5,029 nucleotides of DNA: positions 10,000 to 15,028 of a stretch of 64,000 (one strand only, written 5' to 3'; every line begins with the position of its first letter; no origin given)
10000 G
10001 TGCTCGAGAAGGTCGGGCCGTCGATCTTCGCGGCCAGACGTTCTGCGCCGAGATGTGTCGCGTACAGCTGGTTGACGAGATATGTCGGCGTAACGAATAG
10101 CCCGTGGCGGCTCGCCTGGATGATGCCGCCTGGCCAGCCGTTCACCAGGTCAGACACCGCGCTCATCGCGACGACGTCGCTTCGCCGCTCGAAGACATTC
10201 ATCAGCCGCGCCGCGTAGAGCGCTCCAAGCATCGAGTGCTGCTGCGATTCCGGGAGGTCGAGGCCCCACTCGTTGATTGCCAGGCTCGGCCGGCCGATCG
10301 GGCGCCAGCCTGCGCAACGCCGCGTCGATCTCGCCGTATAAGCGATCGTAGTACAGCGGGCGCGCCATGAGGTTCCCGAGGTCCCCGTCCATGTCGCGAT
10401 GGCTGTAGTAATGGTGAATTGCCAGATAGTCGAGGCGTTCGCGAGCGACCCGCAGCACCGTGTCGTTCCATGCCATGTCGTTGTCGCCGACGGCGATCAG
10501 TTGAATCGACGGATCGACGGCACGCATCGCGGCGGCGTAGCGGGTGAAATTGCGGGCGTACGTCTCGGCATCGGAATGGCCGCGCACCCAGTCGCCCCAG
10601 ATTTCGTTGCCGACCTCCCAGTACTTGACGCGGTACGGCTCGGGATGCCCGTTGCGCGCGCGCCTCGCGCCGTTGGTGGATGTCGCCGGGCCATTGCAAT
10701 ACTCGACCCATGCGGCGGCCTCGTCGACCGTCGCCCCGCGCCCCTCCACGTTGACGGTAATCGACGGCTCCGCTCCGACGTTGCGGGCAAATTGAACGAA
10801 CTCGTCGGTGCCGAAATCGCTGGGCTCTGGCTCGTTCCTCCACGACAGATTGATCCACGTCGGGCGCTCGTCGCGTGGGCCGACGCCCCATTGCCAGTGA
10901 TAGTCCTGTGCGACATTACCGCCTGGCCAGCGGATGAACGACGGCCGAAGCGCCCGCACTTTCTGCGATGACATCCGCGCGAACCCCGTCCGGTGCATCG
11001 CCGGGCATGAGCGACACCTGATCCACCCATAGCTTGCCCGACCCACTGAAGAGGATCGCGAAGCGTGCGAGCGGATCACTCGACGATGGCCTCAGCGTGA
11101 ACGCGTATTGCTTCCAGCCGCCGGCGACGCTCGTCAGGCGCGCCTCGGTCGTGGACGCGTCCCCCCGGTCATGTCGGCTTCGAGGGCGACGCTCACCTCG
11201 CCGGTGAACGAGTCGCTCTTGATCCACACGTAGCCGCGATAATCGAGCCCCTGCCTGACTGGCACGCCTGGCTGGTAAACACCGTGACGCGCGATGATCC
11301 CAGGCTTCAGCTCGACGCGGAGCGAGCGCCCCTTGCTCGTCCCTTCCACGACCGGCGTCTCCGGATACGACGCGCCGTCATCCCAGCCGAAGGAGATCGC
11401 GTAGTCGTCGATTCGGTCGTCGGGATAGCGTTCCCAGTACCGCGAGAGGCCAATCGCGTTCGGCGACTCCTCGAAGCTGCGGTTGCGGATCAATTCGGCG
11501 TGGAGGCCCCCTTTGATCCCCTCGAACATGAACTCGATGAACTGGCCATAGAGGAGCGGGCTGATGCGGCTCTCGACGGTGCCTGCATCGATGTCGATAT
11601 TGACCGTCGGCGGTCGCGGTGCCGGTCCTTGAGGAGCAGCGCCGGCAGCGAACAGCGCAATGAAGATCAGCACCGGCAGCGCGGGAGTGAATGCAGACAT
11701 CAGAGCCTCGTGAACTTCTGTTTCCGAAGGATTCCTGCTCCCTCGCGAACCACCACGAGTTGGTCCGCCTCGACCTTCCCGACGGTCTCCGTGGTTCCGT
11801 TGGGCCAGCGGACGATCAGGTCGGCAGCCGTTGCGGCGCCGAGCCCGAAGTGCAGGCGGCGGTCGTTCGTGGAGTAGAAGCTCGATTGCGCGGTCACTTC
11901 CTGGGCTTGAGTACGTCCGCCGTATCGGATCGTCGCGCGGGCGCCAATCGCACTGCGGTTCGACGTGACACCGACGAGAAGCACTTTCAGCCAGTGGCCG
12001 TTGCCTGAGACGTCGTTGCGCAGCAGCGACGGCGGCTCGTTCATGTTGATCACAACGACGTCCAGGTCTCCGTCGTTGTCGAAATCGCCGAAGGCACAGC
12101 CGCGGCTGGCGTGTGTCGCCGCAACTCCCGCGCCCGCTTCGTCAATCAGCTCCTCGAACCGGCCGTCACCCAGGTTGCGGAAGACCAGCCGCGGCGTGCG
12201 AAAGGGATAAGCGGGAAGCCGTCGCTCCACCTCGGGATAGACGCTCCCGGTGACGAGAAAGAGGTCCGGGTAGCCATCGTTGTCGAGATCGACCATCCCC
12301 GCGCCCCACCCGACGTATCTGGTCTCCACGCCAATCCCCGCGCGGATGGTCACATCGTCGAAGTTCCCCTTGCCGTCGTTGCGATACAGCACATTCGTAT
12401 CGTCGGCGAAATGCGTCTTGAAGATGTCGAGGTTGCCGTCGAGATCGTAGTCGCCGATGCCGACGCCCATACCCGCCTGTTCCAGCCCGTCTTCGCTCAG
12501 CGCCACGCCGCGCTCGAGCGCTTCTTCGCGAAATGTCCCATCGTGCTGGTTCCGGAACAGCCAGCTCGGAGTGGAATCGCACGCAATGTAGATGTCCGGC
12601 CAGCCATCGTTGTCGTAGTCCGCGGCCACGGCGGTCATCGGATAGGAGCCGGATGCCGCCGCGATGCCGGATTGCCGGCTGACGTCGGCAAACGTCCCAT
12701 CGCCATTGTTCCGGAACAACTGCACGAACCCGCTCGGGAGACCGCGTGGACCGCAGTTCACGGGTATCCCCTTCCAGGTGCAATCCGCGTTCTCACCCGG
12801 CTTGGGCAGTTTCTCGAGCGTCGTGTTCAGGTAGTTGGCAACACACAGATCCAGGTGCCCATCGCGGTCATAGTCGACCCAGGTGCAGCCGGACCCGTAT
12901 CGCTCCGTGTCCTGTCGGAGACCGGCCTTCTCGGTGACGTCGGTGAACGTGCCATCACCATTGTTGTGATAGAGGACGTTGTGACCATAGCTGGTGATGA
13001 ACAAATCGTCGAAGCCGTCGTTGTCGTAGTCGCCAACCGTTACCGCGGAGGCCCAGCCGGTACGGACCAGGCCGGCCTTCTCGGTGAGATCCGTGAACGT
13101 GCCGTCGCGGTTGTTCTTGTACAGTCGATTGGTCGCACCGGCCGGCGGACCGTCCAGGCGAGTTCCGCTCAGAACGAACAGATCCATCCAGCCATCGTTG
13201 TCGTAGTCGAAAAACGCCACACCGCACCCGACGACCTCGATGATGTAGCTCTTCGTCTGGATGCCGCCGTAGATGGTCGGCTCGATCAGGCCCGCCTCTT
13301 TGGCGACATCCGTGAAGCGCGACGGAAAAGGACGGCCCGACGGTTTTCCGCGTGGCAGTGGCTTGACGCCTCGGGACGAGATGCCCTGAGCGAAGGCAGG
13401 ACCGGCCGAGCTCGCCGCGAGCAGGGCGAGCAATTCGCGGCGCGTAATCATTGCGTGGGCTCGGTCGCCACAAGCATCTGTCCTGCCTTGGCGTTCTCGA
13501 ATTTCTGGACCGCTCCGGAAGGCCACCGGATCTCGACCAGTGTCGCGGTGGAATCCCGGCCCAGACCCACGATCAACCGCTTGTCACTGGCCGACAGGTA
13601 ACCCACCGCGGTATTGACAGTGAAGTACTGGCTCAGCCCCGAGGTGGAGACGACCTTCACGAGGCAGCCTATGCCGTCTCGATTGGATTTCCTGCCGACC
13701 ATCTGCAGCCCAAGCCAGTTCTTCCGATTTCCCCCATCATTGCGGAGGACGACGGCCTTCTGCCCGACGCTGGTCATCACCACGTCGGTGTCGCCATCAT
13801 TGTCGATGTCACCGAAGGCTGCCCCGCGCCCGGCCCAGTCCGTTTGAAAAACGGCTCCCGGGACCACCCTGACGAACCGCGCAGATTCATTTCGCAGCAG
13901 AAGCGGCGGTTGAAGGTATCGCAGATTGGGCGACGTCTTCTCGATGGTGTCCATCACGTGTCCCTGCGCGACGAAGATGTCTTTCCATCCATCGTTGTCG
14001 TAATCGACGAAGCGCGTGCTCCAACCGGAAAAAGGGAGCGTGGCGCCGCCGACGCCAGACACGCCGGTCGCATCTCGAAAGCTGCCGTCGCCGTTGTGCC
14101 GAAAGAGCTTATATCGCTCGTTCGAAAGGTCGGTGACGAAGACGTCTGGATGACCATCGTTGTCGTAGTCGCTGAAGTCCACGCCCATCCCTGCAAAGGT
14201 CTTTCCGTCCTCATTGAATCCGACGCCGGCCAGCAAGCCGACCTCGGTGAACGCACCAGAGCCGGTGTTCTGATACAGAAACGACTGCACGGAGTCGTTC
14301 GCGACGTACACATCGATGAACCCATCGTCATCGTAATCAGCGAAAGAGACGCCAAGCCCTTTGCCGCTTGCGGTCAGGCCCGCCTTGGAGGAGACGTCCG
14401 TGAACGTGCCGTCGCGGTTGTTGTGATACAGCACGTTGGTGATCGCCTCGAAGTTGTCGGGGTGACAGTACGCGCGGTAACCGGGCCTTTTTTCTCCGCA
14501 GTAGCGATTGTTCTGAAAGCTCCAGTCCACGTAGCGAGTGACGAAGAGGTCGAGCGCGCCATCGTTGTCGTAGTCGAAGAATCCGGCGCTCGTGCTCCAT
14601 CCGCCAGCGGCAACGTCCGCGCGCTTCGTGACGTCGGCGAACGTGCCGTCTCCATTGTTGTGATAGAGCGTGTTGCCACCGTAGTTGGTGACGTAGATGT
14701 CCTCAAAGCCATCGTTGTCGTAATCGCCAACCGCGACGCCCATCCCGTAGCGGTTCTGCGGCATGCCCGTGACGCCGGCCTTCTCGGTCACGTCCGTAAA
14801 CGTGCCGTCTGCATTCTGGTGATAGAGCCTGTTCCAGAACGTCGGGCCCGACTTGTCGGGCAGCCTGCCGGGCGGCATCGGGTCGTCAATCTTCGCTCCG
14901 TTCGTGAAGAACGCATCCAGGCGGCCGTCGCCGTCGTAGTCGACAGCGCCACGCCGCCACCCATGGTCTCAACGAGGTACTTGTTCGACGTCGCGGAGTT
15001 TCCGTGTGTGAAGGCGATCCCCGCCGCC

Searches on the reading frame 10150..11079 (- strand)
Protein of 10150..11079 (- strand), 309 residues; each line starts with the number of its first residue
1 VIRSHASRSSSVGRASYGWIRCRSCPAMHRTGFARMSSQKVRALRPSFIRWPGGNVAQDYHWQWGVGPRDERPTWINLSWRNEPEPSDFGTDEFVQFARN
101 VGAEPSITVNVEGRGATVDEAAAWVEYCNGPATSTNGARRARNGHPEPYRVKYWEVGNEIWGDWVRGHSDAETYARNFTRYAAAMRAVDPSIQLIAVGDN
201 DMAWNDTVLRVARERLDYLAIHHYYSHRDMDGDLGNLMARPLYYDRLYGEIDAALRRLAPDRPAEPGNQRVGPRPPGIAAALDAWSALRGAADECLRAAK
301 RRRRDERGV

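Call 42: search_protein_families(library=pfam, proteins=[window:10150-11079:-])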
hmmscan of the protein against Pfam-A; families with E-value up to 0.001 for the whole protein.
window:10150-11079:- (309 aa): 2 families
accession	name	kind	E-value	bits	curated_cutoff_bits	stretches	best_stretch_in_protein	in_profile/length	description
PF22848.2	ASD1_dom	-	1.4e-09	38.4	22.2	1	113-159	102-149/239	Alpha-L-arabinofuranosidase 1 domain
PF03662.20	Glyco_hydro_79n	-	4.1e-05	23.2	23.1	1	128-249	142-272/318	Glycosyl hydrolase family 79, N-terminal domain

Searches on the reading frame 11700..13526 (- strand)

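Call 14: search_protein_families(library=pfam, proteins=[window:11700-13526:-])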
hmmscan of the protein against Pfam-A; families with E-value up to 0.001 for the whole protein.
window:11700-13526:- (608 aa): 3 families
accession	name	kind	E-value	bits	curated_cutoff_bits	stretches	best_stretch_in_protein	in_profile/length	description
PF13517.12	FG-GAP_3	-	3e-58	194.7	26.9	7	166-229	1-61/61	FG-GAP-like repeat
PF07593.17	UnbV_ASPIC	-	6.4e-20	71.2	23.4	1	526-591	1-67/68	ASPIC and UnbV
PF01839.29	FG-GAP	-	1.4e-17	63.6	22.1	1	159-193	2-33/37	FG-GAP repeat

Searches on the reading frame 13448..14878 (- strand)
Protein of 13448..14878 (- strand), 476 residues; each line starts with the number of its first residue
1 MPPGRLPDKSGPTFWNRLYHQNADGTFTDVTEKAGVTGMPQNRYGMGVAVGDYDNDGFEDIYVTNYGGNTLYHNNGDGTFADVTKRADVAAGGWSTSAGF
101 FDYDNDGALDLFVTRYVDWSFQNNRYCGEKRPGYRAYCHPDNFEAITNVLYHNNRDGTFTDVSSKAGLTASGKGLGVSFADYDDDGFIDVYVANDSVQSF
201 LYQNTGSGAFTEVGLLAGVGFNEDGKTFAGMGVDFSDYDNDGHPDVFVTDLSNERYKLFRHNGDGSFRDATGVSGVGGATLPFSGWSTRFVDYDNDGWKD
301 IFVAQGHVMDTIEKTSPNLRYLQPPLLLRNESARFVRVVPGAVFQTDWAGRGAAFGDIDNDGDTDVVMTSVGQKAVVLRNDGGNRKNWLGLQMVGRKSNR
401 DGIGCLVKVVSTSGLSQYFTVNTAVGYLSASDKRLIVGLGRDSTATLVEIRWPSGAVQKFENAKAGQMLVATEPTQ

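Call 14: search_protein_families(library=pfam, proteins=[window:13448-14878:-])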
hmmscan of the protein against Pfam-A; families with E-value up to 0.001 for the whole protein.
window:13448-14878:- (476 aa): 3 families
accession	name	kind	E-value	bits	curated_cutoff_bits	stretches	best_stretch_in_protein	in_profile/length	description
PF13517.12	FG-GAP_3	-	9.1e-53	177.2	26.9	6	52-113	1-61/61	FG-GAP-like repeat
PF07593.17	UnbV_ASPIC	-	8.5e-16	58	23.4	1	402-469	1-67/68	ASPIC and UnbV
PF01839.29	FG-GAP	-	1.5e-12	47.5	22.1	1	45-79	2-33/37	FG-GAP repeat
